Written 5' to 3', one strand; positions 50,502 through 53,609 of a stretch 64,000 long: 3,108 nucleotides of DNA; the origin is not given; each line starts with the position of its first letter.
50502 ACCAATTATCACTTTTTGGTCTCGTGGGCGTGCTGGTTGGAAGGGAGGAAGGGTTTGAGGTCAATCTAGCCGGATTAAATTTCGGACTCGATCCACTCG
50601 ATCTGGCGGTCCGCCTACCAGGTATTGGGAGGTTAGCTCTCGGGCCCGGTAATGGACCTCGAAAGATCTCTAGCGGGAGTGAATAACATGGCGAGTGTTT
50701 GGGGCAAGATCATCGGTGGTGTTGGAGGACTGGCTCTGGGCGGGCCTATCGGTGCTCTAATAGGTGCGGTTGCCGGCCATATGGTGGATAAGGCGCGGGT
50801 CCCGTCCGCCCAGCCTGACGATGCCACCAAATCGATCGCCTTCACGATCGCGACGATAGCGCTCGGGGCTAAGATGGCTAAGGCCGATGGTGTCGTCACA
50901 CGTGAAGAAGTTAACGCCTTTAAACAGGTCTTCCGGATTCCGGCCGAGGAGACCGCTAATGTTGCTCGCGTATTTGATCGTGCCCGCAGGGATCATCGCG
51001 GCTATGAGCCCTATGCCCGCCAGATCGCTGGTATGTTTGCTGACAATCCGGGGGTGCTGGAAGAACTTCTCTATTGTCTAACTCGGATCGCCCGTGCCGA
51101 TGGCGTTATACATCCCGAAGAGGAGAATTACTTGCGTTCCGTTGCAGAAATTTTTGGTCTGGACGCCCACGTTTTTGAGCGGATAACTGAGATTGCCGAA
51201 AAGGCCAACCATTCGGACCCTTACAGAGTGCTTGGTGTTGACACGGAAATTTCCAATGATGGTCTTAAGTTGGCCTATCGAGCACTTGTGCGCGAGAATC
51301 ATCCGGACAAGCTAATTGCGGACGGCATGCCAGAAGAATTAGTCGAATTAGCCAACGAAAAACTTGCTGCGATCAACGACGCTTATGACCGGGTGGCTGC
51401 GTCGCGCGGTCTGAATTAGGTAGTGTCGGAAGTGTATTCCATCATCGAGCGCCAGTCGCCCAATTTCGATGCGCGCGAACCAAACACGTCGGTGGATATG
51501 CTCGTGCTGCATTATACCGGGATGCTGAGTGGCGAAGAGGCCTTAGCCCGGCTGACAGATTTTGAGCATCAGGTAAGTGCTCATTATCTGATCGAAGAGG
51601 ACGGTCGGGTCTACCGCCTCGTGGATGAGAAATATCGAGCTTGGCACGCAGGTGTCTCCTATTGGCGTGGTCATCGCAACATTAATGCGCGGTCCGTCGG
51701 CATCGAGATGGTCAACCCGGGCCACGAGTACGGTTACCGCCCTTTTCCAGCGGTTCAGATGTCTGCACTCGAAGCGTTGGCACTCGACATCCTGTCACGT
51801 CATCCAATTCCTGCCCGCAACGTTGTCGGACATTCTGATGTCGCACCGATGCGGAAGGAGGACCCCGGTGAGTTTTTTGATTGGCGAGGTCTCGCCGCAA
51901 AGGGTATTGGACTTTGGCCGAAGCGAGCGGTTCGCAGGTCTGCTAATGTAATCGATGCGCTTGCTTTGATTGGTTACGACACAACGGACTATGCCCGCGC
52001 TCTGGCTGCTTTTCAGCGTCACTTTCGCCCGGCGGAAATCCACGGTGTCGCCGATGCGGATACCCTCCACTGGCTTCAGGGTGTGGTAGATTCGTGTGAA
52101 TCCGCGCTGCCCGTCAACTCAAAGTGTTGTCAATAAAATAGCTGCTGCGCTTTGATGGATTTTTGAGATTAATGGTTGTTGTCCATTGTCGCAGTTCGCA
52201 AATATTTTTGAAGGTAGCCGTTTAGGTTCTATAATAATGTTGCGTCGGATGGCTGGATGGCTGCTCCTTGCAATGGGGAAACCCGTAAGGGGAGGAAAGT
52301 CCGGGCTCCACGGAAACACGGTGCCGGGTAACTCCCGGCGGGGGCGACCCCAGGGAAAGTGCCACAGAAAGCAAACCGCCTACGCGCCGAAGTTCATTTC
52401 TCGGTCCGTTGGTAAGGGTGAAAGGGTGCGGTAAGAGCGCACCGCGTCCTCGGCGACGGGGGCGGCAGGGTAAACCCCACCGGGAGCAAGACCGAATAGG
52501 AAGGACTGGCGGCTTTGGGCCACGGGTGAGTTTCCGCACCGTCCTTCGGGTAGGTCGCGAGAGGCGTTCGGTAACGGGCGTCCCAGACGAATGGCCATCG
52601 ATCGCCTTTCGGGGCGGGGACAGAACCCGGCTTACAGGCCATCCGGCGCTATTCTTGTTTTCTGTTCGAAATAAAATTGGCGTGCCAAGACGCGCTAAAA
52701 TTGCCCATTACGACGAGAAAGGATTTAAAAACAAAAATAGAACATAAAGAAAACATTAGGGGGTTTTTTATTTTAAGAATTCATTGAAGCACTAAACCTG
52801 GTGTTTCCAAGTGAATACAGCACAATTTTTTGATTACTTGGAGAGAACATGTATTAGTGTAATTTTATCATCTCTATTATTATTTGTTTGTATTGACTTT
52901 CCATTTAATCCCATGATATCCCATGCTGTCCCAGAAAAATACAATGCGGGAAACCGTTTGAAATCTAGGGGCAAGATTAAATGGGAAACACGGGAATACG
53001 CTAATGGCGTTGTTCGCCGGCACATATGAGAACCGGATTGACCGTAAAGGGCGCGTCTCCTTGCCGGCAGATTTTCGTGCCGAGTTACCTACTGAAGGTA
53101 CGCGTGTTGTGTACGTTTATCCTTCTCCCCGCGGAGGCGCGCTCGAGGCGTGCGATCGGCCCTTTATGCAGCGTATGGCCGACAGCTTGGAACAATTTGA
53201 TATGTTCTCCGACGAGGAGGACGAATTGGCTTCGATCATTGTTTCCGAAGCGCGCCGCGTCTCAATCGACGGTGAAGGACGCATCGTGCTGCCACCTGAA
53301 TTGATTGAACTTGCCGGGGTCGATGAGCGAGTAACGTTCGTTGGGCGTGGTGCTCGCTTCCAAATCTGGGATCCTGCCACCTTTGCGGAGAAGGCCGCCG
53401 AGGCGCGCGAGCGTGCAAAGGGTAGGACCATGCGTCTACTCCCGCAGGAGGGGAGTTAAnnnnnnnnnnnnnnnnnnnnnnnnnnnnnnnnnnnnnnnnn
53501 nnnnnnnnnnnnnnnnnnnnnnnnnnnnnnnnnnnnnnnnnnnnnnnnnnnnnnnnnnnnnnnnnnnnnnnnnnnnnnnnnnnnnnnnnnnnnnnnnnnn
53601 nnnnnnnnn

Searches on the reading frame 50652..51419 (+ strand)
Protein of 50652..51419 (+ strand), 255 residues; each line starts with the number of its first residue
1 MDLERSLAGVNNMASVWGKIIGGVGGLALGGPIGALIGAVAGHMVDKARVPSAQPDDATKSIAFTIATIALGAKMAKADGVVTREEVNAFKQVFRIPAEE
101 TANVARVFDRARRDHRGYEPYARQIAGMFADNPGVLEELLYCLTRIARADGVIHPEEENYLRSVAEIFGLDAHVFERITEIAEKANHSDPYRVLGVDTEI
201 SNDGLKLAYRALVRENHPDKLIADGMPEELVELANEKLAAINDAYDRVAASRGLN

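Call 37: search_protein_families(library=ncbifam, proteins=[window:50652-51419:+], max_evalue=1e-10)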
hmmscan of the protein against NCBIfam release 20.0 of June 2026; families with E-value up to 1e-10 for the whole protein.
window:50652-51419:+ (255 aa): 1 family
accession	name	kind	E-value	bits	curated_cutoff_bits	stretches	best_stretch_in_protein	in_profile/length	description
NF006948.0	PRK09430.1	equivalog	2.7e-42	145.2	162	1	15-253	2-265/267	co-chaperone DjlA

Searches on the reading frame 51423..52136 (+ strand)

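Call 37: search_protein_families(library=ncbifam, proteins=[window:51423-52136:+], max_evalue=1e-10)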
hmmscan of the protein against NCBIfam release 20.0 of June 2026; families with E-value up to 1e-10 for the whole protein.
window:51423-52136:+ (237 aa): 1 family
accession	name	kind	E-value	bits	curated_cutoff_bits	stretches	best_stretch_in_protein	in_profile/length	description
NF008758.0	PRK11789.1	equivalog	5.4e-35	120.5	143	1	49-159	74-180/190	1,6-anhydro-N-acetylmuramyl-L-alanine amidase AmpD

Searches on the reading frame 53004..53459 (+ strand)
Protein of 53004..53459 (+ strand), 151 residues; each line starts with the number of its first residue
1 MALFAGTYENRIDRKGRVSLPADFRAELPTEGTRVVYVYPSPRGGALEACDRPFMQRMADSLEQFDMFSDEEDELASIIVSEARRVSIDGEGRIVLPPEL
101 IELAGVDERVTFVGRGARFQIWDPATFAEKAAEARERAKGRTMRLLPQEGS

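Call 37: search_protein_families(library=ncbifam, proteins=[window:53004-53459:+], max_evalue=1e-10)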
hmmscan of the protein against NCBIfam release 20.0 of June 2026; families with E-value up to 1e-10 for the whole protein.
window:53004-53459:+ (151 aa): 6 families
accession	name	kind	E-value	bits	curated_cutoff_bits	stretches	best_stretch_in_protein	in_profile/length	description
NF001477.0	PRK00326.2-4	equivalog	1.9e-42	144.8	162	1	1-142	1-142/155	division/cell wall cluster transcriptional repressor MraZ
NF001475.0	PRK00326.2-1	equivalog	1.7e-31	109.2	257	1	1-143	1-143/149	division/cell wall cluster transcriptional repressor MraZ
NF001476.0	PRK00326.2-2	equivalog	1.2e-27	96.5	162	1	1-133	2-142/163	division/cell wall cluster transcriptional repressor MraZ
TIGR00242.1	TIGR00242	equivalog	4e-19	69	98.35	1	3-136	1-130/144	division/cell wall cluster transcriptional repressor MraZ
NF001482.0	PRK00326.3-4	equivalog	2.3e-15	56.7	168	1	3-136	1-146/160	division/cell wall cluster transcriptional repressor MraZ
NF001483.0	PRK00326.3-5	equivalog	1.1e-11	45.2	239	1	4-134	3-134/155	division/cell wall cluster transcriptional repressor MraZ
